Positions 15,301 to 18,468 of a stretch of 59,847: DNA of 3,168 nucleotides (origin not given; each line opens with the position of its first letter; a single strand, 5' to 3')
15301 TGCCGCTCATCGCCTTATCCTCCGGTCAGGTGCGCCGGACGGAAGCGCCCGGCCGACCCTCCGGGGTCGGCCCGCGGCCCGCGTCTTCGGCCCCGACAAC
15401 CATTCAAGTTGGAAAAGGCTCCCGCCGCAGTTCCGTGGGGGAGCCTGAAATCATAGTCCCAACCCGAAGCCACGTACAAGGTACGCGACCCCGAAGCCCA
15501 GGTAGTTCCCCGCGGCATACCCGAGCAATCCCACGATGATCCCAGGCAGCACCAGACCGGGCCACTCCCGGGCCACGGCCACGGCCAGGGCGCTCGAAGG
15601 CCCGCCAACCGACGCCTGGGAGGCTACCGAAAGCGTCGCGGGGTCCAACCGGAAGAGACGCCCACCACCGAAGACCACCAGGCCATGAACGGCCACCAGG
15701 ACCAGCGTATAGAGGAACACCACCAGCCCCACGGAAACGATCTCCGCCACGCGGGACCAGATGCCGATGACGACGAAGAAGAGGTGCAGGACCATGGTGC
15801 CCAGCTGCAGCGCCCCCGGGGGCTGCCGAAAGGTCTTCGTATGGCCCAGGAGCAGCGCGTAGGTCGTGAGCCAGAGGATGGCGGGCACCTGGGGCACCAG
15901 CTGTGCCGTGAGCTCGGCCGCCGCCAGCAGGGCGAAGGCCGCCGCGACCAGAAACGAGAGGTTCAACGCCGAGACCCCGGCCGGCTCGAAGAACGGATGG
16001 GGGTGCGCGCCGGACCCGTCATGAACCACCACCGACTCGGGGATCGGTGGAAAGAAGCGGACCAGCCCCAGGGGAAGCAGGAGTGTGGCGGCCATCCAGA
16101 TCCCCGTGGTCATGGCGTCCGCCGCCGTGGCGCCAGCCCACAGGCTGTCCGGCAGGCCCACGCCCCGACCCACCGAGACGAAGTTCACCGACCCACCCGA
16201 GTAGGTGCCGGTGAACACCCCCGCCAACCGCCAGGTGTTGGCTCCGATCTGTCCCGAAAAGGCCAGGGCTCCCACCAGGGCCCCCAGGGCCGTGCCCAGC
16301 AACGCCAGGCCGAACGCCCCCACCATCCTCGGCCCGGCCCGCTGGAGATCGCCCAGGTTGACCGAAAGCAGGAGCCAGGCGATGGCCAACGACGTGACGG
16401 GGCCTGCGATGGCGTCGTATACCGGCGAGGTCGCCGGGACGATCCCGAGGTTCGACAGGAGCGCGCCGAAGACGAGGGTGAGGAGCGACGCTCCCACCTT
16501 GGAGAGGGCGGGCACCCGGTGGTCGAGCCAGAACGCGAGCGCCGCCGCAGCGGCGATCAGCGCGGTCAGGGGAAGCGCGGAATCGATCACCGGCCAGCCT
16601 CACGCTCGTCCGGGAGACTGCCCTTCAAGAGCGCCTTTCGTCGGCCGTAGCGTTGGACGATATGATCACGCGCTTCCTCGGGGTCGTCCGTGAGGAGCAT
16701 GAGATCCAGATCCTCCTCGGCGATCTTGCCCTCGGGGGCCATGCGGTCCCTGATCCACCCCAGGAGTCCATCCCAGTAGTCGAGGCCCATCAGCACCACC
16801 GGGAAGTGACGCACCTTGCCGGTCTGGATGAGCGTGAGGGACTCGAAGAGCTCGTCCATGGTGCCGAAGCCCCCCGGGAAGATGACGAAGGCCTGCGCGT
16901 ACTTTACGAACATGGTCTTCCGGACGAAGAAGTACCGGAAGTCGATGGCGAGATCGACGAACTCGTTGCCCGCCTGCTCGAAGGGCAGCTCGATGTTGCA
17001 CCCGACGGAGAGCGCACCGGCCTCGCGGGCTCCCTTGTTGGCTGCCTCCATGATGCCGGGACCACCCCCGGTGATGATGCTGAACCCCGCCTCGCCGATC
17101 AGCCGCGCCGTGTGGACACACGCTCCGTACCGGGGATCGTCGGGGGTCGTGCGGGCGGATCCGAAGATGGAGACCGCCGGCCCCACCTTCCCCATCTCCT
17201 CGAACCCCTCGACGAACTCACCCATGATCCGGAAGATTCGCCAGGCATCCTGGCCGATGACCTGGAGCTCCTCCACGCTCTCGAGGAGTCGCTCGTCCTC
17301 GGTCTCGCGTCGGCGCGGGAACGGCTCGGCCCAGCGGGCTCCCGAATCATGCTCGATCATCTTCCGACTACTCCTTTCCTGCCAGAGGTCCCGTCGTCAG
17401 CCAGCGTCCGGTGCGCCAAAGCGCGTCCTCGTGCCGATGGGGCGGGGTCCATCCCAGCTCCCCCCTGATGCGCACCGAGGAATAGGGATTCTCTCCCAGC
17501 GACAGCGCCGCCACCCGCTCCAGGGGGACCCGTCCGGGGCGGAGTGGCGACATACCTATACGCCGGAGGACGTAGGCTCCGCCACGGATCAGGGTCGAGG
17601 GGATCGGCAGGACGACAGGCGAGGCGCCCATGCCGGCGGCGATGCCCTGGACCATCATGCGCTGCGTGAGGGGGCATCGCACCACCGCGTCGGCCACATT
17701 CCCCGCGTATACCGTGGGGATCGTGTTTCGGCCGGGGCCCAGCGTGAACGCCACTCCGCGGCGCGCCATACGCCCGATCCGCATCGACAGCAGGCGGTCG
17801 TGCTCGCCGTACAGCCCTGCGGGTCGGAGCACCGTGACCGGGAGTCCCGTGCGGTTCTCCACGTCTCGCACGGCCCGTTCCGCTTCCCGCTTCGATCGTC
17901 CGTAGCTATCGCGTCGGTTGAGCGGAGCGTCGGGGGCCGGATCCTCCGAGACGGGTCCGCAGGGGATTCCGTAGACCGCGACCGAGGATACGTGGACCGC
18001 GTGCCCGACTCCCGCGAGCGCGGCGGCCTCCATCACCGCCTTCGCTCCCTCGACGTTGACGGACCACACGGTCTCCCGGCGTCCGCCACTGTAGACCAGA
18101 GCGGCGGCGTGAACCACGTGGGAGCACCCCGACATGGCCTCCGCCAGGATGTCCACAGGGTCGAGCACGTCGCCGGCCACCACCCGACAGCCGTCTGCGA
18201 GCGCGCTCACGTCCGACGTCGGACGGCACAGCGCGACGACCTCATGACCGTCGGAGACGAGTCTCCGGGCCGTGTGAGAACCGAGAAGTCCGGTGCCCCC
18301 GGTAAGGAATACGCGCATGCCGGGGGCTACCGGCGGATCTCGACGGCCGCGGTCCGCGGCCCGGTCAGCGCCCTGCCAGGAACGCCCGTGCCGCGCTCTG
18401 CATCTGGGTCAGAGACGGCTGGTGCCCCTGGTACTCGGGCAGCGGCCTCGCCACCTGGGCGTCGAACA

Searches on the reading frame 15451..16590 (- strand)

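Call 56: search_protein_families(library=pfam, max_evalue=0.0001, proteins=[window:15451-16590:-])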
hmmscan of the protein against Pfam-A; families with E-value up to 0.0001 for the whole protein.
window:15451-16590:- (379 aa): 1 family
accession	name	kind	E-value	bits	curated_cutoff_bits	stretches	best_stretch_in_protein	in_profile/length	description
PF05684.17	DUF819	-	5.5e-54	184.1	27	1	10-373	1-377/379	Protein of unknown function (DUF819)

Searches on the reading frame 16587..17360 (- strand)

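Call 56: search_protein_families(library=pfam, max_evalue=0.0001, proteins=[window:16587-17360:-])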
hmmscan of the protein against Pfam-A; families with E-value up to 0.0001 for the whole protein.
window:16587-17360:- (257 aa): 2 families
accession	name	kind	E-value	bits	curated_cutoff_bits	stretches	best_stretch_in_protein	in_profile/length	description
PF03641.19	Lysine_decarbox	-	6.1e-34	117.5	27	1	104-233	1-130/131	Possible lysine decarboxylase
PF18306.6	LDcluster4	-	1.4e-16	60.9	26.3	1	63-175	4-114/151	SLOG cluster4 family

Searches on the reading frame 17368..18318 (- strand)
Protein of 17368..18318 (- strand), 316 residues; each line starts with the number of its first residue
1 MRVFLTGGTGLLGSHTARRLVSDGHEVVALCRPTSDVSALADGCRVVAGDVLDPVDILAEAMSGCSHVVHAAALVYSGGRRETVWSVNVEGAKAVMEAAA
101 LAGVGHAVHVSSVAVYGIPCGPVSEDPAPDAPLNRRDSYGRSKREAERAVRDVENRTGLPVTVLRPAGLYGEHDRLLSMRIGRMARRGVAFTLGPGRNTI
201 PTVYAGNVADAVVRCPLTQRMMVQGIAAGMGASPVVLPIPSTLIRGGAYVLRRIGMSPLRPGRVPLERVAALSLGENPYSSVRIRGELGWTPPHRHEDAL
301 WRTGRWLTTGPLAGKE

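Call 56: search_protein_families(library=pfam, max_evalue=0.0001, proteins=[window:17368-18318:-])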
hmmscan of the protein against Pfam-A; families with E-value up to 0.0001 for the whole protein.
window:17368-18318:- (316 aa): 7 families
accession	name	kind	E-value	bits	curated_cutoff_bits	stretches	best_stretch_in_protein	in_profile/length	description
PF01370.27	Epimerase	-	7.2e-35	121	20.9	1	3-214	1-223/240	NAD dependent epimerase/dehydratase family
PF01073.25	3Beta_HSD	-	1.3e-26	93.7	22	1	5-213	2-226/280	3-beta hydroxysteroid dehydrogenase/isomerase family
PF13460.12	NAD_binding_10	-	2e-22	80.4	27.2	1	7-172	1-149/184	NAD(P)H-binding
PF07993.18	NAD_binding_4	-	6.8e-19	68.5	20.1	1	58-171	82-209/258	Male sterility protein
PF04321.23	RmlD_sub_bind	-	4.6e-15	55.9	27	1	1-214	1-195/287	RmlD substrate binding domain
PF16363.11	GDP_Man_Dehyd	-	1.7e-12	47.9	27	1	5-166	2-180/332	GDP-mannose 4,6 dehydratase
PF05368.20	NmrA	-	1.7e-07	31.6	27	1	3-109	5-104/298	NmrA-like family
